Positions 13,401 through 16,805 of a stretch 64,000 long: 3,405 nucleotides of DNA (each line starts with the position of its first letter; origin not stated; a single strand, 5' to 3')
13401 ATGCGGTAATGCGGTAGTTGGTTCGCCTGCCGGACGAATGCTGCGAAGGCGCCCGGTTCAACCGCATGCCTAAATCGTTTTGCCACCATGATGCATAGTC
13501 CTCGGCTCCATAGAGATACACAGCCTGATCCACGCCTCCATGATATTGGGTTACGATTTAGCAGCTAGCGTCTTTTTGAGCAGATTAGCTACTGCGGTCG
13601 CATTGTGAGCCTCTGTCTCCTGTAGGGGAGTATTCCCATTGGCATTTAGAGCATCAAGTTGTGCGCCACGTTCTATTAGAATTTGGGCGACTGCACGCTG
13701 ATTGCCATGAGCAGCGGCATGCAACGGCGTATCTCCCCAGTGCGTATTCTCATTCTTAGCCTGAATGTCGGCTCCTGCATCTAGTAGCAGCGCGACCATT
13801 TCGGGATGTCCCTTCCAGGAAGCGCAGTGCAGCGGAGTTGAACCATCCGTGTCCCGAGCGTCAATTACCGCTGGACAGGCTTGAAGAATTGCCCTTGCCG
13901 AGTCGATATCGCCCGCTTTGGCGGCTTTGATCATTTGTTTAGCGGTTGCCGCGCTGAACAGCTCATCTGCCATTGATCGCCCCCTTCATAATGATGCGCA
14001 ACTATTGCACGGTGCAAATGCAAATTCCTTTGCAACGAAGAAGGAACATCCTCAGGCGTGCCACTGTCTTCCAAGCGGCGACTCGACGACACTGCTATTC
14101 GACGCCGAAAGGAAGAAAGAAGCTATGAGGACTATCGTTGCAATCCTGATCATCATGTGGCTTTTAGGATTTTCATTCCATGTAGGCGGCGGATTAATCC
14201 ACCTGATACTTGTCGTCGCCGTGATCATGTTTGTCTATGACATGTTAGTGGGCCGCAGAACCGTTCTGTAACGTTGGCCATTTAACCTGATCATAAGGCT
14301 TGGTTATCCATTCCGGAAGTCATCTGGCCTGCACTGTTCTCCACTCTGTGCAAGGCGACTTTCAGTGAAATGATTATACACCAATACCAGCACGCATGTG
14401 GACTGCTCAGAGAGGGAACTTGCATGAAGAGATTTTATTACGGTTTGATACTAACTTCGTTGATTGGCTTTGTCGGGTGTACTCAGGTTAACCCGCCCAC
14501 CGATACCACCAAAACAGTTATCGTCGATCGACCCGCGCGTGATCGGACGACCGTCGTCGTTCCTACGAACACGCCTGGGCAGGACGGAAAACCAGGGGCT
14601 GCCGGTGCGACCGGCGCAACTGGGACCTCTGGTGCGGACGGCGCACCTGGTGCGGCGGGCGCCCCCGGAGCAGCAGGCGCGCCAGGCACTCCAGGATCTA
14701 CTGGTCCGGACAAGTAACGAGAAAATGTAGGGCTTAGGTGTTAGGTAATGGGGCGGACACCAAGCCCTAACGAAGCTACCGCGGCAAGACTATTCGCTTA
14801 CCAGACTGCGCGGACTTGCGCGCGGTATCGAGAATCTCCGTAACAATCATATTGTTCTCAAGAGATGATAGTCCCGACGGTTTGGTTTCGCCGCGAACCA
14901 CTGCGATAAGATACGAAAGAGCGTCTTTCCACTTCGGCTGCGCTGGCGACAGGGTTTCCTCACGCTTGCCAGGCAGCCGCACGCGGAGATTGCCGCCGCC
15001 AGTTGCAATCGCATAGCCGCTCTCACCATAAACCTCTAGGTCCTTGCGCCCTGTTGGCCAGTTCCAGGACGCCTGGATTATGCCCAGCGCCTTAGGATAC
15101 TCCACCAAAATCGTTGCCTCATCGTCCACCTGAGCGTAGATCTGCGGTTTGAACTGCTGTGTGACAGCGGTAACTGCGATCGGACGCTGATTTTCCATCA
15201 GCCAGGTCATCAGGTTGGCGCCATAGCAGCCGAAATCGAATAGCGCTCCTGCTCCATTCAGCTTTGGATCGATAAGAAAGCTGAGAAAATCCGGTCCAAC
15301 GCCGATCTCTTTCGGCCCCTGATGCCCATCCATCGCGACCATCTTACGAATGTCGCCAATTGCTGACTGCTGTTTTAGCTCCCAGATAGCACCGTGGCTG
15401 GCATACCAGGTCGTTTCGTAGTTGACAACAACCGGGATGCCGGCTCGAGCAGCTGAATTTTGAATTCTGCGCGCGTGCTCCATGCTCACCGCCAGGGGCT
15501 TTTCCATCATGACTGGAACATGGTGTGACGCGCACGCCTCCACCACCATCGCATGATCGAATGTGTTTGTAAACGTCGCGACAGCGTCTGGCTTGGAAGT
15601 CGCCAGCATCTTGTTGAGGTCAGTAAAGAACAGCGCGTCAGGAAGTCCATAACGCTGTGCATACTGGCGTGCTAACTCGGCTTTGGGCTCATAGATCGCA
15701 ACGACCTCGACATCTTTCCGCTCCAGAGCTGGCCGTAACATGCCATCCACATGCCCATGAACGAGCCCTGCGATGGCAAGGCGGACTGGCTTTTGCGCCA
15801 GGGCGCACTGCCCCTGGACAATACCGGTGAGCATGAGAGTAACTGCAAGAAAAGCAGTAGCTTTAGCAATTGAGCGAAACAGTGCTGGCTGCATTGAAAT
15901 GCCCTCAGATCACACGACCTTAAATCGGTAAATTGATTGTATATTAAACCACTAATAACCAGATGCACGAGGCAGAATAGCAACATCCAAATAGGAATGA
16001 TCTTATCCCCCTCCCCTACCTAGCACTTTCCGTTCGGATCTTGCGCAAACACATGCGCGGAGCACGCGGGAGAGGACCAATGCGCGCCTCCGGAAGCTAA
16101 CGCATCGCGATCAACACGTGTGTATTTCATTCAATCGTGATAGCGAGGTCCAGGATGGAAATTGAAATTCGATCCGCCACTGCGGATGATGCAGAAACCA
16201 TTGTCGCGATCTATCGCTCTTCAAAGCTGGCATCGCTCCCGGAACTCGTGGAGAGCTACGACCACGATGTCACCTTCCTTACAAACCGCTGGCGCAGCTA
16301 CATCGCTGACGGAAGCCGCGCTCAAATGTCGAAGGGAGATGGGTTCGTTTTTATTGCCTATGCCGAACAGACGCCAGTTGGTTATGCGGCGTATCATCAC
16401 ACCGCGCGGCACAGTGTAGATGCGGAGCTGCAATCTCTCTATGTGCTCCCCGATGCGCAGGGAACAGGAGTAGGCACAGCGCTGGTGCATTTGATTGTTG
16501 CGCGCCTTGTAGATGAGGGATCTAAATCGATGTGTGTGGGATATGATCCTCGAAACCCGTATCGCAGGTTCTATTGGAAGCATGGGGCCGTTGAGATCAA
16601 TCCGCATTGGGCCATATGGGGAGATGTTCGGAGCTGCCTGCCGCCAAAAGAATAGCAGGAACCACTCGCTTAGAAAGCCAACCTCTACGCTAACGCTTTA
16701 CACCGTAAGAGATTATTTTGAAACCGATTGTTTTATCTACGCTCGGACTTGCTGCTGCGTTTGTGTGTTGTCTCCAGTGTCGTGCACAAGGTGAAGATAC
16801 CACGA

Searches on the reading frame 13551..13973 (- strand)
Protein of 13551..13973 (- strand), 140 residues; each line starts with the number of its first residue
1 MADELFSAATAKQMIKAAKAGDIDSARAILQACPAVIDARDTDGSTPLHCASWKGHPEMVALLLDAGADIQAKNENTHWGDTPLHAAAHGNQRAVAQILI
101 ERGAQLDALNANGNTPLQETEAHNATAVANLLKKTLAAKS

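Call 40: search_protein_families(library=pfam, proteins=[window:13551-13973:-], max_evalue=0.0001)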
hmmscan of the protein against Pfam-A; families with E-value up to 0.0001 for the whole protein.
window:13551-13973:- (140 aa): 6 families
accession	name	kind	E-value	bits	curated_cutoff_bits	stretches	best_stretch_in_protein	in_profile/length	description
PF13637.12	Ank_4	-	2.7e-22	78.8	22.7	2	16-64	3-50/50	Ankyrin repeats (many copies)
PF00023.36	Ank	-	2.6e-21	75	21.1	2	43-74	1-32/33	Ankyrin repeat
PF12796.13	Ank_2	-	8.8e-20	71.5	27.3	2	14-74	33-90/90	Ankyrin repeats (3 copies)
PF13857.12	Ank_5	-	8.9e-18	64.6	27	2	30-76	2-48/56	Ankyrin repeats (many copies)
PF13606.12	Ank_3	-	9e-12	44.4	22.3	0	43-71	1-29/30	Ankyrin repeat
PF24521.3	Ank_KRIT1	-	2.8e-08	34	80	1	3-118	11-123/149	KRIT1 ankyrin-repeats domain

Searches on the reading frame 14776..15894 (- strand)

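Call 40: search_protein_families(library=pfam, proteins=[window:14776-15894:-], max_evalue=0.0001)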
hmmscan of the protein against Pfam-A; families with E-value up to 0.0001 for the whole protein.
window:14776-15894:- (372 aa): 3 families
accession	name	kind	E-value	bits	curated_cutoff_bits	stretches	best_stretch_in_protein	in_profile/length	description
PF22725.1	GFO_IDH_MocA_C3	-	9.3e-19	68.1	27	1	172-294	6-122/124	GFO/IDH/MocA C-terminal domain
PF01408.29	GFO_IDH_MocA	-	5.4e-17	63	24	1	52-159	15-120/120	Oxidoreductase family, NAD-binding Rossmann fold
PF02894.22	GFO_IDH_MocA_C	-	3.1e-05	24.3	22.9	1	213-368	38-216/218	Oxidoreductase family, C-terminal alpha/beta domain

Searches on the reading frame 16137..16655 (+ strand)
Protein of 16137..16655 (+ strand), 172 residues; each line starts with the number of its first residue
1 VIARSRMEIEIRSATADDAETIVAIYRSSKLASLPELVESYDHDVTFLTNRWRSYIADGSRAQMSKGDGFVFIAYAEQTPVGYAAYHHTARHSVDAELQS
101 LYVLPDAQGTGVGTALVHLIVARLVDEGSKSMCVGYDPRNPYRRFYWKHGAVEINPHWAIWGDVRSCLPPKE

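Call 40: search_protein_families(library=pfam, proteins=[window:16137-16655:+], max_evalue=0.0001)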
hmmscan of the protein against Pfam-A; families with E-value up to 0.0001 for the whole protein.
window:16137-16655:+ (172 aa): 4 families
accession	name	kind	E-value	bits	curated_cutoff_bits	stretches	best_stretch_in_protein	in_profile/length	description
PF00583.31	Acetyltransf_1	-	5e-12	46.6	20.7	1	60-150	24-115/116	Acetyltransferase (GNAT) family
PF13508.13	Acetyltransf_7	-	1.1e-10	42.1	27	1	69-150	3-81/84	Acetyltransferase (GNAT) domain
PF13673.13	Acetyltransf_10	-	9e-10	39.1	23.6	1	51-155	12-111/128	Acetyltransferase (GNAT) domain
PF08445.16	FR47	-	8e-05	23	22.1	0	93-150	19-76/86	FR47-like protein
